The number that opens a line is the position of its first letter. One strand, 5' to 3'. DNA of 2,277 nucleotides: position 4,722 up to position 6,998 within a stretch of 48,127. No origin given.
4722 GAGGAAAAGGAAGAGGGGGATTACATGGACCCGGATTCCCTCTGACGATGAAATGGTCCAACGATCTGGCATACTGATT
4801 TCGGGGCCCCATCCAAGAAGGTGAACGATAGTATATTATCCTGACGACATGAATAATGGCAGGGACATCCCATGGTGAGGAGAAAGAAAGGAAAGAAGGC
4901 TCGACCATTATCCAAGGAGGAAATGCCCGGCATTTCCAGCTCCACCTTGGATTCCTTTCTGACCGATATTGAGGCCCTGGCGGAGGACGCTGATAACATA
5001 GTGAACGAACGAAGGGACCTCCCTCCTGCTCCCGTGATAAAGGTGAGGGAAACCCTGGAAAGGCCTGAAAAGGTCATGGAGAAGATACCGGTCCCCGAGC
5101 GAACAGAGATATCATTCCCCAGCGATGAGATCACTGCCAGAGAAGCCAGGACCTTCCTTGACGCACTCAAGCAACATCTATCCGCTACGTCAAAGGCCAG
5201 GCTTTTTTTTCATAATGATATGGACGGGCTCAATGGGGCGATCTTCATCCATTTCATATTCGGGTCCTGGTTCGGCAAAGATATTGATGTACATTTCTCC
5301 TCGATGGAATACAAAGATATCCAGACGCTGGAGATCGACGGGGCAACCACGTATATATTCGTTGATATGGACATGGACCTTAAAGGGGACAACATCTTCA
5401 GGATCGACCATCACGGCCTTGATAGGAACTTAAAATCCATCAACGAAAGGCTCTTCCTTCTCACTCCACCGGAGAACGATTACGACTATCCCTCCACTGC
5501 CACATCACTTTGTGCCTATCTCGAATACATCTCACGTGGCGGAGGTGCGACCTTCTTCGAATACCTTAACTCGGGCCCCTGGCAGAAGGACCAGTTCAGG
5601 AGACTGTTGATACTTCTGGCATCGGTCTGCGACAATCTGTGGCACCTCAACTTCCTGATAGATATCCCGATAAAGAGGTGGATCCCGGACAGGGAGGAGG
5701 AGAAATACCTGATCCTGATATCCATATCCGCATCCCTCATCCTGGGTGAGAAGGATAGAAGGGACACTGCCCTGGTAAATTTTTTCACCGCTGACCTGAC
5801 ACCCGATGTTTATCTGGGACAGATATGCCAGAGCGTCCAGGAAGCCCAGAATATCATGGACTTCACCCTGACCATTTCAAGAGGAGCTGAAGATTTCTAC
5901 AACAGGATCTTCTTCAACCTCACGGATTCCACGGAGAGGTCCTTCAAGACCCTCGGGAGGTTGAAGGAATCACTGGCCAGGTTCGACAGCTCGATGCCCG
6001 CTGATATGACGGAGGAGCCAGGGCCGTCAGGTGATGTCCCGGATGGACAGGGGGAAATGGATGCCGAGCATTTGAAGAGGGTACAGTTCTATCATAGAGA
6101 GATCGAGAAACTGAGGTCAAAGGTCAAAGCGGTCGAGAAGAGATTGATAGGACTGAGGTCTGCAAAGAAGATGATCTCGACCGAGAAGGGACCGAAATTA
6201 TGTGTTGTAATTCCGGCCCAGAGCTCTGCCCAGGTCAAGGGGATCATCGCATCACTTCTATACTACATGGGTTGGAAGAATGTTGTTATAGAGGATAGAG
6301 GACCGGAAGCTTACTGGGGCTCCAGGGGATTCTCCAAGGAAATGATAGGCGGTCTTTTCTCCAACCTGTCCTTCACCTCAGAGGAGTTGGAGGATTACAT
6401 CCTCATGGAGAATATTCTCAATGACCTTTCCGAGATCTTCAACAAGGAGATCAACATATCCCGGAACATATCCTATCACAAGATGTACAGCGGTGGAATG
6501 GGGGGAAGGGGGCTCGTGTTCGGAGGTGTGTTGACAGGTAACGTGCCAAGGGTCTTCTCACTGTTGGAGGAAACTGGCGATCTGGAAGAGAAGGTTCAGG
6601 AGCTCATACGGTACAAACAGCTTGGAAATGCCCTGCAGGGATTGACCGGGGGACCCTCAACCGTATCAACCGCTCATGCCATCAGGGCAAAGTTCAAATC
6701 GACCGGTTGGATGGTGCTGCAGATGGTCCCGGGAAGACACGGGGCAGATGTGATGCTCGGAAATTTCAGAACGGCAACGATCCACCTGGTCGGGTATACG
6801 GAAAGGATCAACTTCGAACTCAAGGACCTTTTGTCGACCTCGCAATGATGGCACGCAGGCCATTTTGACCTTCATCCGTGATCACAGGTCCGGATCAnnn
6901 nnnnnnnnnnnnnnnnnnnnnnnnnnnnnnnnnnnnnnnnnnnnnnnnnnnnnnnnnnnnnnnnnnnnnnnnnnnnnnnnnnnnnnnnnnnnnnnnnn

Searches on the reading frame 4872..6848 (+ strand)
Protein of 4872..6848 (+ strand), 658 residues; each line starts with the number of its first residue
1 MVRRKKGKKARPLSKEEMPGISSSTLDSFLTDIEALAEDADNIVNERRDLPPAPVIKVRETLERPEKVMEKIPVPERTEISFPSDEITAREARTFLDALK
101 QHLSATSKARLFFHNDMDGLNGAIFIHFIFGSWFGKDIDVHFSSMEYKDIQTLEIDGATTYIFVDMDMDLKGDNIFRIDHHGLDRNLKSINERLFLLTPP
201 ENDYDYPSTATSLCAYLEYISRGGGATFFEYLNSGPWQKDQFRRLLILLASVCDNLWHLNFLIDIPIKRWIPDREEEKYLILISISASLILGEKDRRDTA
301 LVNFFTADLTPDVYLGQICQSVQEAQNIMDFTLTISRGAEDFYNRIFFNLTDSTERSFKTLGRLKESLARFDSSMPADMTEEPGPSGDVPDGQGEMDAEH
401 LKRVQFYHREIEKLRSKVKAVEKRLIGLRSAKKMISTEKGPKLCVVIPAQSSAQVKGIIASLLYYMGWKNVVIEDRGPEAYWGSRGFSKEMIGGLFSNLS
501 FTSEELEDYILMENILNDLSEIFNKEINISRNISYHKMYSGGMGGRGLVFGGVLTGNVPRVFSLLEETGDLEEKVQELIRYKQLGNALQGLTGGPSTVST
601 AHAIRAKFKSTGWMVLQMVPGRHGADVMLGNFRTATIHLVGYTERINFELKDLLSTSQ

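Call 6: search_protein_families(library=pfam, proteins=[window:4872-6848:+], max_evalue=0.01)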
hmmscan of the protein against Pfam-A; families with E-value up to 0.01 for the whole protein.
window:4872-6848:+ (658 aa): 0 families

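Call 8: search_protein_families(library=ncbifam, proteins=[window:4872-6848:+], max_evalue=0.1)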
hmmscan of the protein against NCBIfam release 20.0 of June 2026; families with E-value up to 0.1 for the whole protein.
window:4872-6848:+ (658 aa): 2 families
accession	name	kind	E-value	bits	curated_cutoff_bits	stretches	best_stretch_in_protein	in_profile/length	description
NF053576.1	RecJ_archaeal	equivalog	0.0091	14.9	360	1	98-184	3-96/452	RecJ family nuclease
TIGR01909.1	C_GCAxxG_C_C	subfamily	0.08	13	47.4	0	515-579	7-68/120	C-GCAxxG-C-C family (seleno)protein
